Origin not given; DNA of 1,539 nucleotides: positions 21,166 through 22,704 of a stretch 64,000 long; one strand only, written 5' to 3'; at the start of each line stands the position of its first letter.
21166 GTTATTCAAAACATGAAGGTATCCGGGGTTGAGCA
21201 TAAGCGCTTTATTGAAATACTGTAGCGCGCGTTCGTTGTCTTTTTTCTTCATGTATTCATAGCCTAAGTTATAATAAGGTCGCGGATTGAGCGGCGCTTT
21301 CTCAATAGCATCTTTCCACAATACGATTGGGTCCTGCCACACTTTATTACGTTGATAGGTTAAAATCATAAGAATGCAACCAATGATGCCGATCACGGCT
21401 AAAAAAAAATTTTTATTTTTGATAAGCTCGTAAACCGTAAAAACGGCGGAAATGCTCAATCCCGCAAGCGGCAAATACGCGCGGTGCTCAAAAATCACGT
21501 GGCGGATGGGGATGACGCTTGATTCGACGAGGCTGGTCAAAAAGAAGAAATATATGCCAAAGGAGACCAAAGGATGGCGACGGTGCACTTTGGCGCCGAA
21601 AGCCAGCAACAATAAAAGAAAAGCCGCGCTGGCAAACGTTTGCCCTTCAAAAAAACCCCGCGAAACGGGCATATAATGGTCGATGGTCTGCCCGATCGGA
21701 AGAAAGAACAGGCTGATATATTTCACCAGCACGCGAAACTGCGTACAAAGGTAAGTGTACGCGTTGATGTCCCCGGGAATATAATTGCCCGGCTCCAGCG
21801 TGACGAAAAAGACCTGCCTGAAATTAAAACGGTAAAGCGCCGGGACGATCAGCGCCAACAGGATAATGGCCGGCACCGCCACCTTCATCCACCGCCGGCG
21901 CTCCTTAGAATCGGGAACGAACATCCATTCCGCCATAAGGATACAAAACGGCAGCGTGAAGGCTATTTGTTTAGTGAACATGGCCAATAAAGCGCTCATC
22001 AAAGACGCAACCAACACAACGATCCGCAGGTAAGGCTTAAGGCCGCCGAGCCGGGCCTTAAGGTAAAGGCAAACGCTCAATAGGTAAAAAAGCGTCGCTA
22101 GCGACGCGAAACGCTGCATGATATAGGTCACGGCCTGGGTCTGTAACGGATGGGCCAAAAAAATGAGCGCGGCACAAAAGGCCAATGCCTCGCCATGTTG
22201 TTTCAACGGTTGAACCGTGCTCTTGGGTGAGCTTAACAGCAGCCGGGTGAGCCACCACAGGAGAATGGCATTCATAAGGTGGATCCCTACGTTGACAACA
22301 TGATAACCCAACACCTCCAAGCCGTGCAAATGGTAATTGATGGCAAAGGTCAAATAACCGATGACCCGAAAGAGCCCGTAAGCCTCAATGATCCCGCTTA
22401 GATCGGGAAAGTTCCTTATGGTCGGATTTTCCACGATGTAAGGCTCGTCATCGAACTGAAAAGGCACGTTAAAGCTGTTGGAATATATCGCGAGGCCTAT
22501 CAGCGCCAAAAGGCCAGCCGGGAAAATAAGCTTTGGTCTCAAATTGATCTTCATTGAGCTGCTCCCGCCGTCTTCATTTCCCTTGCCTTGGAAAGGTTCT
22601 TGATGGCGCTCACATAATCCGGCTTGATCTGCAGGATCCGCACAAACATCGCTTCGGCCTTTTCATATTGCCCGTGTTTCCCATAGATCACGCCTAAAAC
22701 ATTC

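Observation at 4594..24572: Six GT-C-fold membrane glycosyltransferases with TPR domains bracket the giant Cys-rich protein: candidate protein O-glycosylation system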

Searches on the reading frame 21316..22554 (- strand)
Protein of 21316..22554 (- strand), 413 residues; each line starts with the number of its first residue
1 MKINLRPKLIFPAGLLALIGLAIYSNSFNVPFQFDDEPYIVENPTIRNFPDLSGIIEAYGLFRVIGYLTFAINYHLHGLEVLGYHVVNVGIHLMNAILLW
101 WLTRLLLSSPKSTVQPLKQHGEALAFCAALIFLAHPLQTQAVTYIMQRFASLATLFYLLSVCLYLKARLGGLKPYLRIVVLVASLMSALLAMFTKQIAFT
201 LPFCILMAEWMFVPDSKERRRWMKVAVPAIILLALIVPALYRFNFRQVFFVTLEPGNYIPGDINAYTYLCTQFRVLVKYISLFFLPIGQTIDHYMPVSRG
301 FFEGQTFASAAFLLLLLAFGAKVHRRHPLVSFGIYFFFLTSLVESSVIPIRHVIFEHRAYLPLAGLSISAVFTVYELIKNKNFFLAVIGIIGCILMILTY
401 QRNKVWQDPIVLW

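Call 8: search_protein_families(library=pfam, proteins=[window:21316-22554:-], max_evalue=10)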
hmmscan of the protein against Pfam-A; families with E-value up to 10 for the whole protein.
seq(413 aa): 2 families
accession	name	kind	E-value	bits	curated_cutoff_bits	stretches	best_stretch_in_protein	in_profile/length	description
PF07916.16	TraG_N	-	3.8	6.8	36.1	1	286-340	319-368/462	TraG-like protein, N-terminal region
PF11992.13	TgpA_N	-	5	6.5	30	1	181-342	2-118/333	TgpA N-terminal domain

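Call 10: search_solved_structures(query=window:21316-22554:-, max_evalue=10, show_alignments=2)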
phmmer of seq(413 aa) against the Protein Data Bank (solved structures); distinct sequences matched with E-value up to 10: 1.
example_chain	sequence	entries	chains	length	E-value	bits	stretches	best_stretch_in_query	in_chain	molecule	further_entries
7wze_Y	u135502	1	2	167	2.2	10.5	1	267-329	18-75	Uncharacterized HTH-type transcriptional regulator YetL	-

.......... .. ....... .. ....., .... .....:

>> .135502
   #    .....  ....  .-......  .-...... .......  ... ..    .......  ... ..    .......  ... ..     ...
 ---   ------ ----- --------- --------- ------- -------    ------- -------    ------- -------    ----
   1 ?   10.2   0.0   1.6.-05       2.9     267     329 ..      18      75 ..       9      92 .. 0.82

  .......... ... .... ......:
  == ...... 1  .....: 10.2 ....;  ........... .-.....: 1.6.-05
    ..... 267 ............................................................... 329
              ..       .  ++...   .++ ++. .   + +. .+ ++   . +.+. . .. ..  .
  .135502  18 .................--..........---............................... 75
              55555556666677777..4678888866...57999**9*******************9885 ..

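Call 13: find_homologous_proteins(query=window:21316-22554:-, max_evalue=0.00001)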
Query seq(413 aa) (413 aa): 2317 proteins with E <= 0.00001 among 8000 candidates; the best 120 are listed.
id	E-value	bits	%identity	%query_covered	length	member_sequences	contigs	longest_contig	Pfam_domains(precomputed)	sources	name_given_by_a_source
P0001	2.2e-100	355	48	95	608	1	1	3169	PF14559.13,PF13431.13,PF13414.13,PF13371.13,PF00515.35,PF13424.13,PF13432.13,PF13428.13,PF13181.13,PF07719.24,PF13374.13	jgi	-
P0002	7.9e-100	353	43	99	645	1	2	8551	PF13431.13,PF25062.2,PF13414.13,PF13176.13,PF12569.15,PF13428.13,PF13374.13,PF14559.13,PF25575.1,PF10516.16,PF13371.13,PF00515.35,PF12895.14,PF13424.13,PF21033.5,PF13432.13,PF13181.13,PF07719.24,PF13174.13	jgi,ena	-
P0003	1.4e-99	352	47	100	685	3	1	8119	PF13431.13,PF23914.2,PF13414.13,PF13176.13,PF13428.13,PF13374.13,PF07721.21,PF14559.13,PF13371.13,PF00515.35,PF13424.13,PF21033.5,PF13432.13,PF13181.13,PF07719.24,PF13174.13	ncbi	-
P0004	1.1e-98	349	45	96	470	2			-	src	-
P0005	1.5e-98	349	45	97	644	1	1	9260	PF13431.13,PF13414.13,PF12569.15,PF13428.13,PF13374.13,PF14559.13,PF25575.1,PF13371.13,PF00515.35,PF13424.13,PF21033.5,PF13432.13,PF13181.13,PF07719.24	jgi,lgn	-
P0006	2.2e-98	348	44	100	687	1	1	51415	PF13431.13,PF23914.2,PF13414.13,PF25058.2,PF01535.27,PF13176.13,PF13428.13,PF25064.2,PF13374.13,PF07721.21,PF14559.13,PF13371.13,PF17874.8,PF00515.35,PF12895.14,PF13424.13,PF21033.5,PF13432.13,PF09295.17,PF13181.13,PF07719.24,PF13174.13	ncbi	-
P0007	4.4e-98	347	45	94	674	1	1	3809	PF13431.13,PF23914.2,PF13414.13,PF13428.13,PF13374.13,PF14559.13,PF24575.2,PF25575.1,PF13371.13,PF00515.35,PF13424.13,PF21033.5,PF13432.13,PF13181.13,PF07719.24,PF13174.13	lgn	-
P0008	4.4e-97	344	44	100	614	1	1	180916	PF14559.13,PF13431.13,PF13414.13,PF00515.35,PF13424.13,PF21033.5,PF13432.13,PF13428.13,PF13181.13,PF07719.24,PF13374.13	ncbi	-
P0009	1.7e-96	342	46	98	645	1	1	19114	PF13431.13,PF13414.13,PF13428.13,PF13374.13,PF14559.13,PF25575.1,PF13371.13,PF00515.35,PF13424.13,PF13432.13,PF13181.13,PF07719.24,PF13174.13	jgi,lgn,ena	-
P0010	1.9e-96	342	43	94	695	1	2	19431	PF10602.16,PF25063.1,PF14863.13,PF13431.13,PF23914.2,PF13414.13,PF23558.2,PF13176.13,PF24885.2,PF12569.15,PF13428.13,PF13374.13,PF07721.21,PF14559.13,PF13371.13,PF00515.35,PF12895.14,PF13424.13,PF21033.5,PF13432.13,PF13181.13,PF07719.24,PF13174.13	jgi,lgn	-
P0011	2.5e-96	341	45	96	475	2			-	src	-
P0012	9.7e-96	340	45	96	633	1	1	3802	PF13431.13,PF13414.13,PF13428.13,PF14559.13,PF13371.13,PF00515.35,PF13424.13,PF13432.13,PF13181.13,PF01239.29,PF07719.24,PF13174.13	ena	-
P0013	2.1e-95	338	44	94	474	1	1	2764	PF13431.13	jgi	-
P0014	2.4e-95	338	44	100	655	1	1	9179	PF13431.13,PF23914.2,PF13414.13,PF13176.13,PF13428.13,PF13374.13,PF14559.13,PF25575.1,PF13371.13,PF00515.35,PF13424.13,PF21033.5,PF13432.13,PF13181.13,PF07719.24,PF13174.13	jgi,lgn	-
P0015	1.5e-94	336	46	98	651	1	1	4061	PF14559.13,PF13431.13,PF13414.13,PF13371.13,PF00515.35,PF13424.13,PF12569.15,PF13432.13,PF13428.13,PF13181.13,PF07719.24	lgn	-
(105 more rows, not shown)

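Call 28: search_solved_structures(query=A1, max_evalue=10, show_alignments=3)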
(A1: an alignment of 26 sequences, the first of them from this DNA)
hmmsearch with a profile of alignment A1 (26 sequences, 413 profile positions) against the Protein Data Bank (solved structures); distinct sequences matched with E-value up to 10: 1.
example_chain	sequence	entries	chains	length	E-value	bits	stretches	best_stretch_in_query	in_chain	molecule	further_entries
5hxg_B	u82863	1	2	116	0.38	13.1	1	21-67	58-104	Flagellar transcriptional regulator FlhD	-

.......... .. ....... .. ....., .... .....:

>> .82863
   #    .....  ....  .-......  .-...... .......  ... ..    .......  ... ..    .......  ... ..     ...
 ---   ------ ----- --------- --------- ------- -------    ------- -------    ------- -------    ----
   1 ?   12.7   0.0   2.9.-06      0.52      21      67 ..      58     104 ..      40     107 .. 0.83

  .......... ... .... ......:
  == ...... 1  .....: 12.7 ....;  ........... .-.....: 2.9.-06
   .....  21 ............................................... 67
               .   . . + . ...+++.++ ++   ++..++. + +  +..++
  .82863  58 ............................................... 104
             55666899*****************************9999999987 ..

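Call 34: find_related_loci(query=A1, collection=genome_contigs, flank=10000)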
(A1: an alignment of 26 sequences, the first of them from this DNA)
Query A1 (413 aa) in genome_contigs; peptide patterns used: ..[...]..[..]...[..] (x = any residue, [..] = any of these).
598 stretches matched a pattern (row limit reached: there are more); 582 encode a relative of the query (tblastn E <= 1e-3); the best 80 are kept; 80 distinct loci.
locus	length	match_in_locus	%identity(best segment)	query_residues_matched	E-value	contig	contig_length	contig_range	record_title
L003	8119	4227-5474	47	2-413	3e-106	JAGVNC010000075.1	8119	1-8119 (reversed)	MAG: Candidatus Omnitrophota bacterium isolate DeMMO3_17 c_000000008683, whole genome shotgun sequence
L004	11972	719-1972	44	1-413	3e-105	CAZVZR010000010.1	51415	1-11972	MAG TPA_asm: uncultured Planctomycetales bacterium isolate SRP193066_co2_435 genome assembly, contig: NODE_239_length_51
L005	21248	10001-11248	44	3-413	1e-102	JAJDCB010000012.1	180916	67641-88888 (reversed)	MAG: Candidatus Omnitrophota bacterium isolate OFTM390 OFTM390_11, whole genome shotgun sequence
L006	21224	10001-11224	43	6-413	4e-99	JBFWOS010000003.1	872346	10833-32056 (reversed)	MAG: Candidatus Omnitrophota bacterium isolate CA_2019_TPBF_141 NODE_46_length_872346_cov_50.415170_TPBF, whole genome s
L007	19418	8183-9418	42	3-413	6e-98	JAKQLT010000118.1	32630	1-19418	MAG: Candidatus Omnitrophota bacterium isolate USDV_maxbin.202 k141_676644, whole genome shotgun sequence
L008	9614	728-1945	44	15-413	2e-97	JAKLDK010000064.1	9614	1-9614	MAG: Candidatus Omnitrophota bacterium isolate RA.bin108 RA.bin108_64, whole genome shotgun sequence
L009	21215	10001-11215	43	12-413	3e-94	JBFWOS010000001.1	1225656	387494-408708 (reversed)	MAG: Candidatus Omnitrophota bacterium isolate CA_2019_TPBF_141 NODE_21_length_1225656_cov_49.572922_TPBF, whole genome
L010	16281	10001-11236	45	2-413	3e-94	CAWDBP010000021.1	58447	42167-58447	MAG: uncultured Bacteroidales bacterium isolate MFD01689.bin.1.120 genome assembly, contig: contig_69233, whole genome s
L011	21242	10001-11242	44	1-413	2e-93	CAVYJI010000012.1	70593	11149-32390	MAG: uncultured Bacteroidales bacterium isolate MFD01476.bin.1.15 genome assembly, contig: contig_50068, whole genome sh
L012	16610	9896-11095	46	20-413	4e-93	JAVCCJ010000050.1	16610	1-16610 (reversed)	MAG: Candidatus Zapsychrus exili isolate MAG_3300035698_1555 Ga0374944_168745, whole genome shotgun sequence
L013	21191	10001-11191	44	20-413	1e-92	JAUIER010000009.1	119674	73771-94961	MAG: bacterium isolate 8_bin.41 NODE_291_length_119674_cov_1.453579, whole genome shotgun sequence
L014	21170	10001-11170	43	19-413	3e-92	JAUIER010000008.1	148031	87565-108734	MAG: bacterium isolate 8_bin.41 NODE_216_length_148031_cov_1.435519, whole genome shotgun sequence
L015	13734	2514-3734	42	18-413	5e-92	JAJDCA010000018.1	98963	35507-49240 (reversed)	MAG: Candidatus Omnitrophota bacterium isolate OFTM38 OFTM38_17, whole genome shotgun sequence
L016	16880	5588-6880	42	8-413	3e-97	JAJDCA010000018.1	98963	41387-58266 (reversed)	MAG: Candidatus Omnitrophota bacterium isolate OFTM38 OFTM38_17, whole genome shotgun sequence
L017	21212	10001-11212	43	15-413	4e-91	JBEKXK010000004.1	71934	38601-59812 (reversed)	MAG: Syntrophales bacterium isolate SPRUCE 64 SPRUCE_64_4, whole genome shotgun sequence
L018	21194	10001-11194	44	13-413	3e-91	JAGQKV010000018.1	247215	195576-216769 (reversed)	MAG: Candidatus Omnitrophota bacterium isolate HKST-UBA13 2014-04-01_1_(paired)_contig_82955, whole genome shotgun seque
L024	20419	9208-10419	43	15-413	1e-89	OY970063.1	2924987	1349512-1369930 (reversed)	MAG: uncultured delta proteobacterium isolate MFD10007.bin.1.119 genome assembly, chromosome: 1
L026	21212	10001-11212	43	15-413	4e-90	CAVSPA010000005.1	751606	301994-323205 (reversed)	MAG: uncultured delta proteobacterium isolate MFD01476.bin.2.167 genome assembly, contig: contig_17333, whole genome sho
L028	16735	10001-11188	42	18-413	3e-88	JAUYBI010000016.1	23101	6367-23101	MAG: Candidatus Omnitrophota bacterium isolate C19_metabat.bin.11_sub C19_k141_12880, whole genome shotgun sequence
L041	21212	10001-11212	44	11-413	2e-86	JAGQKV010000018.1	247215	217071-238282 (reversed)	MAG: Candidatus Omnitrophota bacterium isolate HKST-UBA13 2014-04-01_1_(paired)_contig_82955, whole genome shotgun seque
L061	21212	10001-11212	40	8-409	2e-84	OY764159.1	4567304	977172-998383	MAG: Syntrophales bacterium isolate 28fc5764-0b9a-428c-a12f-8ca866e14e1d genome assembly, chromosome: 1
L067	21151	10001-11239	39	4-413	6e-84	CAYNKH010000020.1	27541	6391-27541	MAG TPA_asm: uncultured Bacteroidales bacterium isolate binchicken_co59_69 genome assembly, contig: NODE_3346_length_275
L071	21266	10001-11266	40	15-413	3e-83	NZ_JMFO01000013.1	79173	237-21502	Candidatus Magnetobacterium casense strain MYR-1 contig_13, whole genome shotgun sequence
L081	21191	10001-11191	42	18-413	3e-82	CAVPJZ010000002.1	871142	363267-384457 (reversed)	MAG: uncultured delta proteobacterium isolate MFD10007.bin.2.133 genome assembly, contig: contig_19341, whole genome sho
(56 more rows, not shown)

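Call 38: search_protein_families(library=pfam, proteins=[L041:13169-13816:+, L041:13771-15696:-, L041:15772-16326:+, L041:16394-17575:+, L041:17660-18376:+, L041:18415-20745:+, L018:51-1445:+, L018:1564-2196:+, L018:2258-3052:+, L018:3186-6467:+], max_evalue=0.001)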
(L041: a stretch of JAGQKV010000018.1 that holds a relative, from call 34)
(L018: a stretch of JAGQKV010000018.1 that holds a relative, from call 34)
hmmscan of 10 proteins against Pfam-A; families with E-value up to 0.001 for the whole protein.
L041:13169-13816:+ (215 aa): 0 families

L041:13771-15696:- (641 aa): 3 families
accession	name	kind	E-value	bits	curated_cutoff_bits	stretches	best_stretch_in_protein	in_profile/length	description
PF04055.27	Radical_SAM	-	1.9e-13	51.4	29.5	1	390-536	2-152/166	Radical SAM superfamily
PF02310.24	B12-binding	-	5e-12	46.2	32.1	1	288-348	54-120/121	B12 binding domain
PF19864.5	Radical_SAM_N2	-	8.5e-07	29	29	1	306-371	79-144/151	Radical SAM proteins, N-terminal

L041:15772-16326:+ (184 aa): 2 families
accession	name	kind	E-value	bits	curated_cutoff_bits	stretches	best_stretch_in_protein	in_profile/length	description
PF00462.30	Glutaredoxin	-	1.1e-11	45.1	22.9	1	113-170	1-59/60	Glutaredoxin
PF13409.12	GST_N_2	-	0.00037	21.5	25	0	120-172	1-58/70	Glutathione S-transferase, N-terminal domain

L041:16394-17575:+ (393 aa): 22 families
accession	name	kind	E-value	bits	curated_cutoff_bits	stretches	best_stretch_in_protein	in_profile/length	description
PF07719.23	TPR_2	-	3.7e-20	70.7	27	2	300-332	2-34/34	Tetratricopeptide repeat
PF14559.12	TPR_19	-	9e-19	68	25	2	281-336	7-62/68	Tetratricopeptide repeat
PF13432.12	TPR_16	-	1.8e-18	67.1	32.7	2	269-333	1-65/65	Tetratricopeptide repeat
PF00515.34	TPR_1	-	2.9e-18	65.3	27.8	2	300-332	2-34/34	Tetratricopeptide repeat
PF23914.1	TPR_CcmH_CycH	-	2.9e-17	63.4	42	3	122-224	45-148/158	Cytochrome c-type biogenesis protein H TPR domain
PF13428.12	TPR_14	-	3.5e-15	55.4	23.5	1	300-341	2-43/44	Tetratricopeptide repeat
PF13431.12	TPR_17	-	5e-15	54.9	24.4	1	321-347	1-27/34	Tetratricopeptide repeat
PF13424.12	TPR_12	-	1e-14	54.9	30.1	3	300-361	4-72/77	Tetratricopeptide repeat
PF12895.13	ANAPC3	-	1.5e-14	54.5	27.2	2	177-254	3-79/82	Anaphase-promoting complex, cyclosome, subunit 3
PF13181.12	TPR_8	-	1.4e-11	44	25.7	1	299-332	1-34/34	Tetratricopeptide repeat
PF13414.12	TPR_11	-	1.5e-10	41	26.8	1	313-343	8-38/42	TPR repeat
PF13174.12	TPR_6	-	4.9e-08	33.6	26.3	0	301-331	2-32/33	Tetratricopeptide repeat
PF25064.1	ARM_TT21_5th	-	5.8e-08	33.5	27.8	0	269-359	5-97/117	TT21 fifth ARM repeats domain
PF25063.1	ARM_TT21_C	-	4.3e-07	30.5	35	0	197-297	95-196/209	Tetratricopeptide repeat protein 21 C-terminal ARM domain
PF25062.1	ARM_TT21_N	-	2.1e-06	28.1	40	1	62-247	34-218/222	Tetratricopeptide repeat protein 21 N-terminal ARM repeat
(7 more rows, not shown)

L041:17660-18376:+ (238 aa): 2 families
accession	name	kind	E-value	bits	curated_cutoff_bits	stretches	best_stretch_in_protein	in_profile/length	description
PF00578.27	AhpC-TSA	-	1.8e-28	99.4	26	1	69-214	1-123/124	AhpC/TSA family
PF08534.16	Redoxin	-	6.7e-19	68.6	26.6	1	68-225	1-142/148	Redoxin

L041:18415-20745:+ (776 aa): 7 families
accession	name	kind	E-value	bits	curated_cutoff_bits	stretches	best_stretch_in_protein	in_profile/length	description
PF00082.27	Peptidase_S8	-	3.7e-58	197.5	21.8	1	152-431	3-288/288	Subtilase family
PF18911.6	PKD_4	-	4.2e-46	155.4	27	2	537-620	1-85/85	PKD domain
PF00801.26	PKD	-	1.6e-31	108.5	23.5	2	549-616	10-77/80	PKD domain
PF22352.2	K319L-like_PKD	-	1.1e-13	51.4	27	1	554-620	12-84/84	K319L-like, PKD domain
PF22148.1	Fervidolysin_NPro-like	-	1.2e-13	51.7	21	1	37-109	11-81/81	Fervidolysin N-terminal prodomain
PF21027.3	Sde0182_C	-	7.6e-06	26.9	27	0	469-488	2-21/83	Cellulose-binding protein Sde0182, C-terminal domain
PF17963.7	Big_9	-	1.2e-05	26.5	23.6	0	450-530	1-87/89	Bacterial Ig domain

L018:51-1445:+ (464 aa): 0 families

L018:1564-2196:+ (210 aa): 0 families

L018:2258-3052:+ (264 aa): 1 family
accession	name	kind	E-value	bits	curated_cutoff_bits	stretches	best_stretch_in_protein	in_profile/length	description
PF06030.18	WxLIP_PGBD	-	3.4e-05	24.3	27.3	1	29-120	20-115/121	WxL Interacting Protein, peptidoglycan binding domain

L018:3186-6467:+ (1093 aa): 2 families
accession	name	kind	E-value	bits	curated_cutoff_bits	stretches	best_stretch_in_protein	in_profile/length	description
PF17210.9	SdrD_B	-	1.7e-09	38.3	29.7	1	909-950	6-53/112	SdrD B-like domain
PF13629.12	T2SS-T3SS_pil_N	-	0.00029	20.9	23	1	327-383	5-62/72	Pilus formation protein N terminal region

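Call 39: predict_structure(alignment_id=A1)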
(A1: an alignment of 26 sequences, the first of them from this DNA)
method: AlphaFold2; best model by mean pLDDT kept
length: 413 residues; sequences in the alignment: 26
mean_pLDDT: 88.3   pTM: 0.91
mean pLDDT of the five models: 88.3, 87.4, 86.5, 84.9, 84.4
residues with pLDDT >= 90: 253; 70-90: 119; 50-70: 37; < 50: 4
segments of 3 or more residues with pLDDT < 50: 1-4
pLDDT, mean of each block of 10 residues (from residue 1): 65 97 95 87 84 81 89 94 96 98 94 78 97 93 91 97 93 92 95 91 95 91 86 83 72 57 83 92 80 75 96 97 95 97 75 70 97 95 97 96 87 73
secondary structure, 60 per line:
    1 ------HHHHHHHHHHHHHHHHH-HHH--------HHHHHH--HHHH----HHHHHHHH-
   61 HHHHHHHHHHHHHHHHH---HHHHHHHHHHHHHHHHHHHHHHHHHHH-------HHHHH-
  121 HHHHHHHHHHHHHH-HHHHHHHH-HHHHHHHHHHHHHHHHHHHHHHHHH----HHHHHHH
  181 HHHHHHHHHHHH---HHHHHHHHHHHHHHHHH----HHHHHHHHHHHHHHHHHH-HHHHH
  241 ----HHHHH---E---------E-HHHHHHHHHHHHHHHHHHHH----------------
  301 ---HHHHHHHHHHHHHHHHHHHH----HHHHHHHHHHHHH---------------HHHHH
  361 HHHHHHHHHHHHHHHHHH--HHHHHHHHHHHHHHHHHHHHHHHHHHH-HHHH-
elements in order: H7-23 H36-41 H44-47 H52-59 H61-77 H81-107 H115-119 H121-134 H136-143 H145-169 H174-192 H196-212 H217-234 H236-240 H245-249 H265-284 H304-323 H328-340 H356-378 H381-407 H409-412
